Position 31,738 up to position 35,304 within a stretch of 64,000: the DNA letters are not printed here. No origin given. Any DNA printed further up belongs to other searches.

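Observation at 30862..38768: Operon: 1205-aa unknown secreted protein, 1088-aa S8 protease, then a lipoprotein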

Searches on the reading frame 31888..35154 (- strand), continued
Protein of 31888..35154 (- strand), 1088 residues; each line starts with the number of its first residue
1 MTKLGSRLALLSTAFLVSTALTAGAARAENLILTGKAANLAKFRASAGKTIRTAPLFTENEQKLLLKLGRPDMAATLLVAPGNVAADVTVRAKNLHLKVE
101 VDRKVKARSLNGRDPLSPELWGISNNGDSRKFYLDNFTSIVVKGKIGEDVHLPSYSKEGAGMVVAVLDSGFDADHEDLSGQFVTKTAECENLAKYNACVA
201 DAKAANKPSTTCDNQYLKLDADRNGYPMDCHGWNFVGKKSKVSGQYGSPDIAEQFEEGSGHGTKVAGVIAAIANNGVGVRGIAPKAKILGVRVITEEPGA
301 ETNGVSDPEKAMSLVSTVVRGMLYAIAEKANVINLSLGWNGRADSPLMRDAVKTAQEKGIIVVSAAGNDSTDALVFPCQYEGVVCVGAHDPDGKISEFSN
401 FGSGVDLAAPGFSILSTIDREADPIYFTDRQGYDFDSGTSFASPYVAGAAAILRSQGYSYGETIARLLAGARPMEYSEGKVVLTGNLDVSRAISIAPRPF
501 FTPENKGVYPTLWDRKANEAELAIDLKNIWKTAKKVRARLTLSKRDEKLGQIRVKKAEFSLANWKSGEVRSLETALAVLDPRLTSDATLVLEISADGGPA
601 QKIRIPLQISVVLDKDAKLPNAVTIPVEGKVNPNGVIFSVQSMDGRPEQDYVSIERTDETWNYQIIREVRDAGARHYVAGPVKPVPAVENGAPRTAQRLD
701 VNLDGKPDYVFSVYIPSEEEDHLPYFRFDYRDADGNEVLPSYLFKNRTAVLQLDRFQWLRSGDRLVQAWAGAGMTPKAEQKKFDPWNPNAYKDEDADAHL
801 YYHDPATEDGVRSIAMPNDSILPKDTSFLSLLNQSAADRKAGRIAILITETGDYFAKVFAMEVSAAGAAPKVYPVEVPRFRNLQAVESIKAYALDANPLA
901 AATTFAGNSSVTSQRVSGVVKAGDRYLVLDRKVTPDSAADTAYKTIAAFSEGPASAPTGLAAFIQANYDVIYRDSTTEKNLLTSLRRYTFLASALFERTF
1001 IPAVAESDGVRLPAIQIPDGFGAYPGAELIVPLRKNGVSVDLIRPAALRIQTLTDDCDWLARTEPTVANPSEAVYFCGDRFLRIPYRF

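Call 23: find_homologous_proteins(query=window:31888-35154:-)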
Query window:31888-35154:- (1088 aa): 499 proteins with E <= 0.001 among 8000 candidates; the best 120 are listed.
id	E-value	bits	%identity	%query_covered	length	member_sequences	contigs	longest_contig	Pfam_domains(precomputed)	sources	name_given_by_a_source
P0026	0.0e+0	2443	100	100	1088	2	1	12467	PF00082.28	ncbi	-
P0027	0.0e+0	1862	75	99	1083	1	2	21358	PF00082.28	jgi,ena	-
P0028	0.0e+0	1857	75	99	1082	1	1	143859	PF00082.28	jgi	jgi:subtilisin family serine protease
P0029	0.0e+0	1822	73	99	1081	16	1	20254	PF00082.28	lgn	-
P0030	0.0e+0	1750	71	99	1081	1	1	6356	PF00082.28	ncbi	-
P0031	0.0e+0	1726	70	98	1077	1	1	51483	PF00082.28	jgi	jgi:subtilisin family serine protease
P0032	0.0e+0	1703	68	100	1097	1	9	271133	PF00082.28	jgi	jgi:subtilisin family serine protease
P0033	0.0e+0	1701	70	98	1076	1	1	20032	PF00082.28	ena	-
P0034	0.0e+0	1544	62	99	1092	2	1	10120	PF00082.28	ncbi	-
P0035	0.0e+0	1522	61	100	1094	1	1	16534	PF00082.28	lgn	-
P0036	0.0e+0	1479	59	99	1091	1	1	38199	PF00082.28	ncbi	-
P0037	0.0e+0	1384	57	99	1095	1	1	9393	PF00082.28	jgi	jgi:subtilisin family serine protease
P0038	0.0e+0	1280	60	87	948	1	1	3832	PF00082.28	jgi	jgi:subtilisin family serine protease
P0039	0.0e+0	1037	47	97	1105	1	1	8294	PF00082.28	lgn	-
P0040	0.0e+0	1012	45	99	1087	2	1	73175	PF00082.28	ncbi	-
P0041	2.5e-205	703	38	95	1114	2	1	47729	PF00082.28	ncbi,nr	ncbi:MAG: S8 family serine peptidase [Methylotenera sp.]|nr:S8 family serine peptidase [Oligoflexia 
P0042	1.8e-173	597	36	97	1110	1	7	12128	PF00082.28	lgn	-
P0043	5.6e-172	592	35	99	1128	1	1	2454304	PF00082.28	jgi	jgi:subtilisin family serine protease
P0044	8.1e-169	582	38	87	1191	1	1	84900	PF00082.28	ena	-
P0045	3.9e-166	573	33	98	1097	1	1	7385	PF00082.28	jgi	jgi:hypothetical protein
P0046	4.1e-163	563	36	91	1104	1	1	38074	PF00082.28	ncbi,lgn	-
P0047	1.3e-159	551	33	95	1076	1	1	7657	PF00082.28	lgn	-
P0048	4.4e-156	540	34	95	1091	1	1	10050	PF00082.28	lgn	-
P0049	4.5e-155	536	33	99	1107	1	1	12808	PF00082.28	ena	-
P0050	2.2e-147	511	33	92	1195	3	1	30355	PF00082.28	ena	-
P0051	7.5e-146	506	32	98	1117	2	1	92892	PF00082.28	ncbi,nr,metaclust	ncbi:MAG: hypothetical protein A2X94_13425 [Bdellovibrionales bacterium GWB1_55_8]|nr:MAG: hypotheti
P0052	2.9e-141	490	32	100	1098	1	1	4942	PF00082.28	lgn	-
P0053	4.3e-141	490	31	96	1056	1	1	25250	PF00082.28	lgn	-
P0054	4.4e-127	444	31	95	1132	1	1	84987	PF00082.28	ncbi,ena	-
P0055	1.8e-124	435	30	89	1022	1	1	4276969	PF00082.28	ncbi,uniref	ncbi:S8 family serine peptidase [Bdellovibrio sp. HCB337]|uniref:S8 family serine peptidase n=1 Tax=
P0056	3.2e-123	431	30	99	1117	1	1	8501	PF00082.28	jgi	jgi:subtilisin family serine protease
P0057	1.2e-120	422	32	89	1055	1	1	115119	PF00082.28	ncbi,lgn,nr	ncbi:MAG: S8 family serine peptidase [Oligoflexia bacterium]|nr:S8 family serine peptidase [Oligofle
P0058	7.9e-119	416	30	90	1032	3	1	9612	PF00082.28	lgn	-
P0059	3.6e-117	411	32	89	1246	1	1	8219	PF00082.28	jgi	jgi:subtilisin family serine protease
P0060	1.3e-116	409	31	91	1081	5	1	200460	PF00082.28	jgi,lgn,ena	-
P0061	2.9e-116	408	31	100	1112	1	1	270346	PF00082.28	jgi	jgi:subtilisin family serine protease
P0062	8.4e-114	400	29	98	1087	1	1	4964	PF00082.28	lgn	-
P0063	8.8e-114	399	31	90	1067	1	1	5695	PF00082.28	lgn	-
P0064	1.1e-110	389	28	99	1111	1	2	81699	PF00082.28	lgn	-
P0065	3.2e-110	388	28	99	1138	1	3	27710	PF00082.28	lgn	-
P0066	6.9e-110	387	28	100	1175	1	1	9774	PF00082.28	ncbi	-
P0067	7.3e-110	387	29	91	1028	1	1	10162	PF00082.28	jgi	jgi:subtilisin family serine protease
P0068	3.4e-108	381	29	96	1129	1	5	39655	PF00082.28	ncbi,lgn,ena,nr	ncbi:S8 family serine peptidase [bacterium]|nr:S8 family serine peptidase [bacterium]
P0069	5.7e-108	380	30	89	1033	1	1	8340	PF00082.28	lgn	-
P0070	1.9e-105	372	30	89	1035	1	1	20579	PF00082.28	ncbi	ncbi:MAG: S8 family serine peptidase [Bdellovibrionota bacterium]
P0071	4.0e-102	361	31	79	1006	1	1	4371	PF00082.28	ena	-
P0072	3.0e-100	355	29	87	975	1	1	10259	PF00082.28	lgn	-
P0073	2.3e-99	352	29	94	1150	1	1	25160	PF00082.28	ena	-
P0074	2.1e-93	332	30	86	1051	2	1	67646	PF00082.28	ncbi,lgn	ncbi:MAG: S8 family serine peptidase [Bdellovibrionales bacterium]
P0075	9.4e-87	310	33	63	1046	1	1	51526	PF00082.28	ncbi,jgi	jgi:hypothetical protein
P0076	2.9e-86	308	27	90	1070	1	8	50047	PF00082.28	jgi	jgi:hypothetical protein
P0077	8.7e-64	234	30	51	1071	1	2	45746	PF00082.28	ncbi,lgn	-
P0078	6.0e-52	195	29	68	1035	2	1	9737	PF00082.28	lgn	-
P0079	5.6e-49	185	28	62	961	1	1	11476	PF00082.28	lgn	-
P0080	9.8e-42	161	29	38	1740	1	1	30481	PF00404.25,PF00082.28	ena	-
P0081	2.2e-41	160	38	17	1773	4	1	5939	PF22148.2,PF00395.26,PF01436.28,PF00082.28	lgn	-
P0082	1.2e-39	154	28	32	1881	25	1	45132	PF07610.18,PF21310.4,PF22067.3,PF22544.3,PF00082.28,PF22073.3,PF19190.7,PF15780.12,PF22076.3,PF24798.3,PF00635.33,PF22066.3,PF12371.15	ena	-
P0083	9.3e-32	128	30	36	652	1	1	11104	PF22148.2,PF00082.28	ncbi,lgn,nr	ncbi:MAG: S8 family serine peptidase [Nitrospirae bacterium]|nr:S8 family serine peptidase [Nitrospi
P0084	8.9e-29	118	27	36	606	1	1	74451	PF00082.28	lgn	-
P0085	9.6e-29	118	37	27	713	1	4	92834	PF01839.30,PF13517.13,PF00082.28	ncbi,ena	ncbi:MAG: S8 family serine peptidase [Patescibacteria group bacterium]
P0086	3.1e-28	116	33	39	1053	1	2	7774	PF13360.14,PF04151.22,PF07494.18,PF25292.1,PF20067.6,PF13570.14,PF00082.28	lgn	-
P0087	1.1e-27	114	32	37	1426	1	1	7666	PF01839.30,PF17957.8,PF13517.13,PF00082.28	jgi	jgi:subtilisin family serine protease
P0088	2.1e-27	114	35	31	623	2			PF22148.2,PF00082.28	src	-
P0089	2.3e-27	113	33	36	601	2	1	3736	PF22148.2,PF00082.28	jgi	jgi:large repetitive protein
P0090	2.5e-27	113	40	19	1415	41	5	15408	PF17957.8,PF00082.28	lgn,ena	-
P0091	3.7e-27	113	29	36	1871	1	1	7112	PF13229.13,PF07494.18,PF28492.1,PF00082.28,PF05048.20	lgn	-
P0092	4.9e-27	112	40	19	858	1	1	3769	PF13205.13,PF00082.28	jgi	jgi:subtilisin family serine protease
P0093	9.3e-27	111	34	31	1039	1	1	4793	PF13360.14,PF25292.1,PF13570.14,PF00082.28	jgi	jgi:outer membrane protein assembly factor BamB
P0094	2.4e-26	110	32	38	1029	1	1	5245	PF13360.14,PF25292.1,PF20067.6,PF13570.14,PF00082.28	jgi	-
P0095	3.1e-26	110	28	44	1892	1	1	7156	PF07494.18,PF28492.1,PF00082.28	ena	-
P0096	9.4e-26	108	34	30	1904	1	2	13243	PF02412.24,PF00082.28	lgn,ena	-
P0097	5.2e-25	106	29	35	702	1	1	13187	PF00082.28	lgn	-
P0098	1.9e-24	104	32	38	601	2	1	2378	PF22148.2,PF00082.28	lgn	-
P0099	3.5e-24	103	33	31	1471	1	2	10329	PF02412.24,PF13517.13,PF05345.19,PF00041.28,PF00082.28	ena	-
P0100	6.3e-24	102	31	35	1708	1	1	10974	PF13229.13,PF00801.27,PF00041.28,PF00082.28,PF05048.20,PF18911.7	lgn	-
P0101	7.7e-24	102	34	22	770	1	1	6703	PF00082.28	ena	-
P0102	8.1e-24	102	33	31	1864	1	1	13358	PF01839.30,PF13517.13,PF13287.13,PF13290.14,PF00082.28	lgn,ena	-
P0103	1.2e-23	101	35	24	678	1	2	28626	PF13946.12,PF00082.28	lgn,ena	-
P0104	1.4e-23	101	34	27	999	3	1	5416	PF00082.28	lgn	-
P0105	1.5e-23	101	30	35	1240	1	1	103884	PF04151.22,PF17996.8,PF00082.28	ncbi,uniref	ncbi:S8 family serine peptidase [Paenibacillus sp. GCM10023250]|uniref:S8 family serine peptidase n=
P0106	2.2e-23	100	33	26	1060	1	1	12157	PF22148.2,PF00082.28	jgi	jgi:subtilisin family serine protease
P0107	2.4e-23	100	32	30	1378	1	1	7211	PF22148.2,PF18998.7,PF00082.28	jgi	jgi:subtilisin family serine protease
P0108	2.7e-23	100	33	26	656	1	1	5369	PF00395.26,PF00082.28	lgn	-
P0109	8.2e-23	98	32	35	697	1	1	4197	PF22352.3,PF00082.28,PF18911.7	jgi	jgi:subtilisin family serine protease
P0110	1.0e-22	98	31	35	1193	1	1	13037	PF22352.3,PF22148.2,PF17751.8,PF03160.21,PF01835.26,PF00082.28,PF17808.8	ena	-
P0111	1.4e-22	98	32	32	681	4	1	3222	PF00082.28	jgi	jgi:subtilisin family serine protease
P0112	1.8e-22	97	33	24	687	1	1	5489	PF00082.28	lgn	-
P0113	2.1e-22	97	34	31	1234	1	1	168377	PF13524.13,PF00082.28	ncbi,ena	-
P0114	3.5e-22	96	28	39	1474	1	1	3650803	PF01833.31,PF16640.12,PF18998.7,PF00082.28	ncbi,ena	-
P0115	4.8e-22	96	32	33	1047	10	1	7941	PF22148.2,PF00082.28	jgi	jgi:subtilisin family serine protease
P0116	4.8e-22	96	29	36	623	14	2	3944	PF22148.2,PF00082.28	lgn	-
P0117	5.4e-22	96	29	47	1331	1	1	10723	PF22352.3,PF00801.27,PF13860.13,PF00082.28,PF18911.7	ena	-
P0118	5.6e-22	96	31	31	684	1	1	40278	PF13517.13,PF00082.28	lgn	-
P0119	6.7e-22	95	30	32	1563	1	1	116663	PF00082.28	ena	-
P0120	7.3e-22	95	30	40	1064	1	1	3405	PF22148.2,PF04151.22,PF00082.28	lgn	-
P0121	8.2e-22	95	31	30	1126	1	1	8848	PF00526.24,PF22352.3,PF00082.28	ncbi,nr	ncbi:MAG TPA: S8 family serine peptidase [Polyangiaceae bacterium]|nr:S8 family serine peptidase [Po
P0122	9.0e-22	95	33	32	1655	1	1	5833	PF26549.1,PF07676.19,PF00082.28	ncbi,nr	ncbi:MAG: S8 family serine peptidase [Verrucomicrobiales bacterium]|nr:S8 family serine peptidase [V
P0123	1.2e-21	94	32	27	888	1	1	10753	PF13620.13,PF00082.28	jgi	-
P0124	1.4e-21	94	34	18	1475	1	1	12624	PF00801.27,PF00028.24,PF00082.28,PF18911.7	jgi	jgi:serine protease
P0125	1.7e-21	94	33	26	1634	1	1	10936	PF22148.2,PF25788.3,PF07705.18,PF06739.18,PF00041.28,PF00082.28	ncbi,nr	ncbi:MAG: S8 family serine peptidase [Gallionellaceae bacterium]|nr:S8 family serine peptidase [Gall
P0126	2.2e-21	94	32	29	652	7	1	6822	PF07691.18,PF00082.28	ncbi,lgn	-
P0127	2.2e-21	94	32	30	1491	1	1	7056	PF22352.3,PF00801.27,PF18981.7,PF00082.28,PF18911.7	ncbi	-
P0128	2.8e-21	93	32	24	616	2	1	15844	PF22148.2,PF00082.28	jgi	-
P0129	2.8e-21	93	35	20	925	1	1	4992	PF00082.28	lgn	-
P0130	3.0e-21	93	34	20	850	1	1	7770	PF00082.28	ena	-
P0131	3.4e-21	93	31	27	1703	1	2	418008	PF18962.8,PF19081.7,PF00082.28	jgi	jgi:hypothetical protein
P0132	3.5e-21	93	34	32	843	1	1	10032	PF00082.28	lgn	-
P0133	4.0e-21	93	32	37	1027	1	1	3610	PF17963.8,PF17892.8,PF25275.2,PF00082.28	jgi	jgi:subtilisin family serine protease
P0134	4.6e-21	93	30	32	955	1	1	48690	PF22148.2,PF26549.1,PF07676.19,PF00082.28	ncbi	-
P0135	6.7e-21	92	36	19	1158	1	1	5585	PF22148.2,PF07538.17,PF00082.28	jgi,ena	-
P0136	8.1e-21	92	34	31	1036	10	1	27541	PF22148.2,PF00082.28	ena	-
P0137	8.2e-21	92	35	26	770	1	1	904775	PF22148.2,PF00353.26,PF00082.28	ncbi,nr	ncbi:S8 family serine peptidase [Rhodobacteraceae bacterium NNCM2]|nr:S8 family serine peptidase [Co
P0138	8.2e-21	92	33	32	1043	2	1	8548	PF00082.28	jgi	jgi:hypothetical protein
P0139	1.4e-20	91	40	19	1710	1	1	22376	PF00082.28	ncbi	-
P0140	1.5e-20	91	30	38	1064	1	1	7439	PF22148.2,PF04151.22,PF00082.28,PF19077.7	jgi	jgi:subtilisin family serine protease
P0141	1.6e-20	91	35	18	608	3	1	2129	PF19366.5,PF00082.28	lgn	-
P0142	1.7e-20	91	34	27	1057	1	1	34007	PF18962.8,PF13860.13,PF00082.28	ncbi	-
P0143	1.9e-20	90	32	34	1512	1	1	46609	PF22148.2,PF23197.2,PF16709.12,PF00353.26,PF00082.28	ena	-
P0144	2.2e-20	90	30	43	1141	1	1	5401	PF00082.28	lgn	-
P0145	5.7e-20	89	33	27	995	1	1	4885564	PF00082.28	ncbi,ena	-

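Call 25: find_encoding_contigs(protein=P0055, flank=8000, max_places=1)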
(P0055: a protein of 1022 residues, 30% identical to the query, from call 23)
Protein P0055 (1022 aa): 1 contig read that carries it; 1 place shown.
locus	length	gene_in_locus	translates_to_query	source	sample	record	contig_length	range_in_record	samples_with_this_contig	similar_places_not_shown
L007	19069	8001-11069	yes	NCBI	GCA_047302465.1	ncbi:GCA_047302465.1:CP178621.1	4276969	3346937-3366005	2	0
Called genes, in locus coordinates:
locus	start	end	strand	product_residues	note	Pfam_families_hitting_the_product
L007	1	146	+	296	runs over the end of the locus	PF23678:YqhI, PF00326:Peptidase_S9 (faint), PF07224:Chlorophyllase (faint), PF01738:DLH, PF08840:BAAT_C (faint)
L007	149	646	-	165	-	PF16571:FBP_C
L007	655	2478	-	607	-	PF13555:AAA_29 (faint), PF00005:ABC_tran, PF01926:MMR_HSR1 (faint), PF03193:RsgA_GTPase (faint), PF13304:AAA_21 (faint), PF02463:SMC_N (weak), PF00005:ABC_tran, PF16326:ABC_tran_CTD, +1 more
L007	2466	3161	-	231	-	PF03588:Leu_Phe_trans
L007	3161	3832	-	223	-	-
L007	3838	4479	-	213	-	PF00413:Peptidase_M10 (weak)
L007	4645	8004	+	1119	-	-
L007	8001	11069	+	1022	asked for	PF00082:Peptidase_S8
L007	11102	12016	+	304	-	-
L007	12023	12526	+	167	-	-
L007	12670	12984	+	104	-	-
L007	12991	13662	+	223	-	PF13847:Methyltransf_31 (weak)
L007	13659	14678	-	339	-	PF08392:FAE1_CUT1_RppA (weak), PF00108:Thiolase_N, PF08545:ACP_syn_III, PF08541:ACP_syn_III_C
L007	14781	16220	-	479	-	PF04851:ResIII (weak), PF00270:DEAD, PF00271:Helicase_C, PF16124:RecQ_Zn_bind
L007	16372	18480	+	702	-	PF00009:GTP_EFTU, PF03144:GTP_EFTU_D2, PF22042:EF-G_D2, PF14492:EFG_III, PF16658:RF3_C (weak), PF03764:EFG_IV, PF00679:EFG_C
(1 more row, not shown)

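Call 26: find_encoding_contigs(protein=P0043, flank=8000, max_places=1)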
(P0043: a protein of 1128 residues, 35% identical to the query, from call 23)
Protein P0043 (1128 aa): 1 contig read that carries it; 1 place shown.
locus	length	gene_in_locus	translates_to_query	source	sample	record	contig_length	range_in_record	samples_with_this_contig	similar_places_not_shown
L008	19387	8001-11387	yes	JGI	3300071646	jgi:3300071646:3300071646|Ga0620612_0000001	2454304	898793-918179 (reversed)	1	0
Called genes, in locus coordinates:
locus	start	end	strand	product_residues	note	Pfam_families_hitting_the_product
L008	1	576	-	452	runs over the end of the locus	PF00481:PP2C, PF13672:PP2C_2, PF00027:cNMP_binding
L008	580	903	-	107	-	-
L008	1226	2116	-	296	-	PF14394:DUF4423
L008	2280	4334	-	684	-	PF17391:Urocanase_N, PF01175:Urocanase, PF17392:Urocanase_C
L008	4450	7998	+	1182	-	-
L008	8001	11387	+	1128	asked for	PF00082:Peptidase_S8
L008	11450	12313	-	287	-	-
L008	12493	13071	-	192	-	-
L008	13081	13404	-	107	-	-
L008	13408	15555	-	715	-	PF00149:Metallophos (faint), PF02872:5_nucleotid_C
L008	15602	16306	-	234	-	-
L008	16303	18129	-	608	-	-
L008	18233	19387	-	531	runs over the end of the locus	PF07719:TPR_2 (faint), PF13181:TPR_8 (faint), PF00515:TPR_1 (faint)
